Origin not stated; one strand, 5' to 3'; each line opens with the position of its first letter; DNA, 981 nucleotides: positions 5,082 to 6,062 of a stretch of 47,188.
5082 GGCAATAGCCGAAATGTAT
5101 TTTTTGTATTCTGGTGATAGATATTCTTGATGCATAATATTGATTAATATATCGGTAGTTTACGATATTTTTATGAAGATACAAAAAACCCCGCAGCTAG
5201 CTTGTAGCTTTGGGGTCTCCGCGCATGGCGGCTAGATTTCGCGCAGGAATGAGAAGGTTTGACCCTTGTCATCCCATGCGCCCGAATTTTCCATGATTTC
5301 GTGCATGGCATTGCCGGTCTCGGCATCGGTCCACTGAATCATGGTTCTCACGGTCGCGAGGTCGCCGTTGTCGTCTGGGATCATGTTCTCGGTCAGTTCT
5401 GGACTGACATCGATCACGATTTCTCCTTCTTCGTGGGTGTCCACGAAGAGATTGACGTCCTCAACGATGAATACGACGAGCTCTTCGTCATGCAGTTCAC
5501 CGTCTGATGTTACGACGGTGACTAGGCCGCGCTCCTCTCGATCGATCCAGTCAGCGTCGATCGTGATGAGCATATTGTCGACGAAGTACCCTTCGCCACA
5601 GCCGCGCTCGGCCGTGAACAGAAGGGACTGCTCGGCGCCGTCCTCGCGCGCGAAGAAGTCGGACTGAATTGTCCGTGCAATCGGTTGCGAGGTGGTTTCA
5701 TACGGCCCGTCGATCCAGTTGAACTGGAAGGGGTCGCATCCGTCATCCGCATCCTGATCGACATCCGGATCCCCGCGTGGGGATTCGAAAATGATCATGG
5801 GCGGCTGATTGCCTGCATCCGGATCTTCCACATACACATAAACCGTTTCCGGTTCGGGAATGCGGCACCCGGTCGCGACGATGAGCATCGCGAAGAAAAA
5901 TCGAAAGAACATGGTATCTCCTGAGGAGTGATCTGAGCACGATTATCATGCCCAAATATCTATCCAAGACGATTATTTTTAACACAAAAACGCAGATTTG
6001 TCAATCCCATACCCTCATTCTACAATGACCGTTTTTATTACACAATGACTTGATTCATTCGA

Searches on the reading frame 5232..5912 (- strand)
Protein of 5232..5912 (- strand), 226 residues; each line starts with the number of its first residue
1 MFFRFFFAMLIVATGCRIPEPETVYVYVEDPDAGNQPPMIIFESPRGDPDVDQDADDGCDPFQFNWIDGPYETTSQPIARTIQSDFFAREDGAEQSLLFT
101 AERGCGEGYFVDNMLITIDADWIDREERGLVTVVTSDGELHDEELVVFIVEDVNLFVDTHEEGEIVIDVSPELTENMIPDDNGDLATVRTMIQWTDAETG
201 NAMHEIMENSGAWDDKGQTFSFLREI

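Call 9: search_protein_families(library=pfam, proteins=[window:5232-5912:-], max_evalue=1)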
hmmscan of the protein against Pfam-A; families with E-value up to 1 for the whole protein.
window:5232-5912:- (226 aa): 1 family
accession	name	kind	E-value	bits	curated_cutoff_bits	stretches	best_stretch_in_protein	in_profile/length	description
PF12652.12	CotJB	-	0.26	11.9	29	1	146-164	10-28/76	CotJB protein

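Call 10: search_protein_families(library=ncbifam, proteins=[window:5232-5912:-], max_evalue=1)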
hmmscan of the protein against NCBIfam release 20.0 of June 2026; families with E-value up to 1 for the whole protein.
window:5232-5912:- (226 aa): 0 families

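Call 41: search_protein_families(library=phrogs, proteins=[window:5232-5912:-], max_evalue=1)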
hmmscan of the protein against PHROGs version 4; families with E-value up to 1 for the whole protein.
window:5232-5912:- (226 aa): 4 families
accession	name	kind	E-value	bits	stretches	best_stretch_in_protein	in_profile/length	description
phrog_20568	-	unknown function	0.078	14.6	1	84-164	6-85/94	-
phrog_13388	-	tail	0.078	12.3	1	79-166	144-232/775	tail collar fiber protein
phrog_26761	-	unknown function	0.18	13.2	1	138-161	54-77/80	-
phrog_13792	-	unknown function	0.34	11.3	1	172-220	153-201/263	-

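Call 62: search_protein_families(library=padloc, proteins=[P0005], max_evalue=1)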
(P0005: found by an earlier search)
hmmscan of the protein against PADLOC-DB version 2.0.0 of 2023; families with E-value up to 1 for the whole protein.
P0005 (251 aa): 0 families

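Call 77: search_protein_families(library=ncbifam, proteins=[P0005], max_evalue=0.01)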
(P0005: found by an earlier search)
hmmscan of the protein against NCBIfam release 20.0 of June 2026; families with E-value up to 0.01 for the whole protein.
P0005 (251 aa): 0 families
